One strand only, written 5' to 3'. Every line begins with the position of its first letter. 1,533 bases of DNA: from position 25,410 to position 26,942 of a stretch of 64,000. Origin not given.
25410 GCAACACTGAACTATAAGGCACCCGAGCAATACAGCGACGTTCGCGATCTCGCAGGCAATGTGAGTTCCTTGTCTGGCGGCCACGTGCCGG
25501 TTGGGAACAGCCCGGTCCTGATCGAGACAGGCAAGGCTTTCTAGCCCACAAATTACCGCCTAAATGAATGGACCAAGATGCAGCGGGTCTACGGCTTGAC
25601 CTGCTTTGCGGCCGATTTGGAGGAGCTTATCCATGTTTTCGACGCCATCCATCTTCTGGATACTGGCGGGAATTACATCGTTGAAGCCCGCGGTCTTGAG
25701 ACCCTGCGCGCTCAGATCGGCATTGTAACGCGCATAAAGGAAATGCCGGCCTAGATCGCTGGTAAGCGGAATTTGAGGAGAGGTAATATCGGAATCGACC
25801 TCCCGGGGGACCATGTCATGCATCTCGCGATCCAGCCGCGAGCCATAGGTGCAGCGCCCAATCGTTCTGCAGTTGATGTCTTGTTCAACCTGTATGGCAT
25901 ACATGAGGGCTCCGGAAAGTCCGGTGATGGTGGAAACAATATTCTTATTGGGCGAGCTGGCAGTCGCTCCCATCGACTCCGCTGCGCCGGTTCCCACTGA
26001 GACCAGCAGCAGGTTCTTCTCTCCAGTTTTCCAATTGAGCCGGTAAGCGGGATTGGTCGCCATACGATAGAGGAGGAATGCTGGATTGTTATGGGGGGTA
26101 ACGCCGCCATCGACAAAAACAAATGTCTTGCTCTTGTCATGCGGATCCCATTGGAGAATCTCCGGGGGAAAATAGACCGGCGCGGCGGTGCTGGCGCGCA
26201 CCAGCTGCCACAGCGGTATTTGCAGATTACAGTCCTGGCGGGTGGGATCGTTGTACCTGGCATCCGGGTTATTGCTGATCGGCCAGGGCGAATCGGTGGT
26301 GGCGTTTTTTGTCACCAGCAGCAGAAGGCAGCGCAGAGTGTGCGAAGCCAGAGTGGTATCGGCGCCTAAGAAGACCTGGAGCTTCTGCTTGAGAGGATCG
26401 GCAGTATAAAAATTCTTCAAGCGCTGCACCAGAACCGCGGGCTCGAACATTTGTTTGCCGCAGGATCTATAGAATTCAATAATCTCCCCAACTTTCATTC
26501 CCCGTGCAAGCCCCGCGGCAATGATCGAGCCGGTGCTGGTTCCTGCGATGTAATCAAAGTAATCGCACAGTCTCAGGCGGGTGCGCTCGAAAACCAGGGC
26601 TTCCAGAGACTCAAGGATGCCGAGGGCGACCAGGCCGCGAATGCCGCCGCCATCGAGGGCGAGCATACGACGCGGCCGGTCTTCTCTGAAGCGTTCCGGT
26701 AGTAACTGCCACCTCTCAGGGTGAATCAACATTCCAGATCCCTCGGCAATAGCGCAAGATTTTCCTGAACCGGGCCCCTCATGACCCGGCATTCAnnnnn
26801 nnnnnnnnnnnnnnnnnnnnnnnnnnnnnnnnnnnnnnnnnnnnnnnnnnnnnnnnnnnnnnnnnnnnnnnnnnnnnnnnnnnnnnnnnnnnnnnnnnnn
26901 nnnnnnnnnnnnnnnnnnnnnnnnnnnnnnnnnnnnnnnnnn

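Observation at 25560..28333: TIR protein facing a coupled SLOG-like/patatin operon: candidate Thoeris-CBASS hybrid defence module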

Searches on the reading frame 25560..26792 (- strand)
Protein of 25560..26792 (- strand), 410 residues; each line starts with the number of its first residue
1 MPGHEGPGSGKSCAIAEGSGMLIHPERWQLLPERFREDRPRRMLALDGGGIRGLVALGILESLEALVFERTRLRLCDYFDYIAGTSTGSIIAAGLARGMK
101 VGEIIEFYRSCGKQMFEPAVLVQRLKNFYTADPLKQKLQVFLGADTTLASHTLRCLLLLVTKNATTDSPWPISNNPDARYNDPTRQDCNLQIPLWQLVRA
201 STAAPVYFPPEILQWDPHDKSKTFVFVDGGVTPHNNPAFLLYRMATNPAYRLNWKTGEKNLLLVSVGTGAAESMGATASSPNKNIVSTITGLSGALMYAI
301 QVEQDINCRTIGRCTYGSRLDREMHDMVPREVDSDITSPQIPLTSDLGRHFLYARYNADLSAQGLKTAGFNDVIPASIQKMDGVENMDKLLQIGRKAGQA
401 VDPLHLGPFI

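Call 3: search_protein_families(library=pfam, proteins=[window:25560-26792:-], max_evalue=1)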
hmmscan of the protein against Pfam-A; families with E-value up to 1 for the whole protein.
window:25560-26792:- (410 aa): 1 family
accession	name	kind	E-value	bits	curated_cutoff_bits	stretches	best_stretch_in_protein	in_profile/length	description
PF01734.28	Patatin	-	8.8e-29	101.5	27.7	1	44-240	1-189/191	Patatin-like phospholipase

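Call 4: search_protein_families(library=padloc, proteins=[window:25560-26792:-], max_evalue=1)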
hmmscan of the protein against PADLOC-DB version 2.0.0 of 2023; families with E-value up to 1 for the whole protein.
window:25560-26792:- (410 aa): 4 families
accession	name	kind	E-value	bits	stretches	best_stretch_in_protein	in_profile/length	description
PDLC00758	Effector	-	2.3e-41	140.2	1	39-303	4-248/331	Phospholipase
PDLC00757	Effector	-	1.8e-33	114.3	1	37-276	6-227/331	Phospholipase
PDLC00755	Effector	-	9.5e-24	82.1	1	36-271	6-219/311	Phospholipase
PDLC00756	Effector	-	0.0054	14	1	95-270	3-161/280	Phospholipase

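Call 5: search_protein_families(library=ncbifam, proteins=[window:25560-26792:-], max_evalue=1)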
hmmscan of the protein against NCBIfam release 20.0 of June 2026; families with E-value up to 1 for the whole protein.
window:25560-26792:- (410 aa): 2 families
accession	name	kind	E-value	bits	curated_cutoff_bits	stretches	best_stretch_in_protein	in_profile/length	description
NF041079.1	CBASS_lipase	equivalog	7e-32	110.9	200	1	42-285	2-223/317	CBASS cGAMP-activated phospholipase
NF053870.1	DS2_1_antiphage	equivalog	5e-23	81.9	400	1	42-272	1-209/299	anti-phage phospholipase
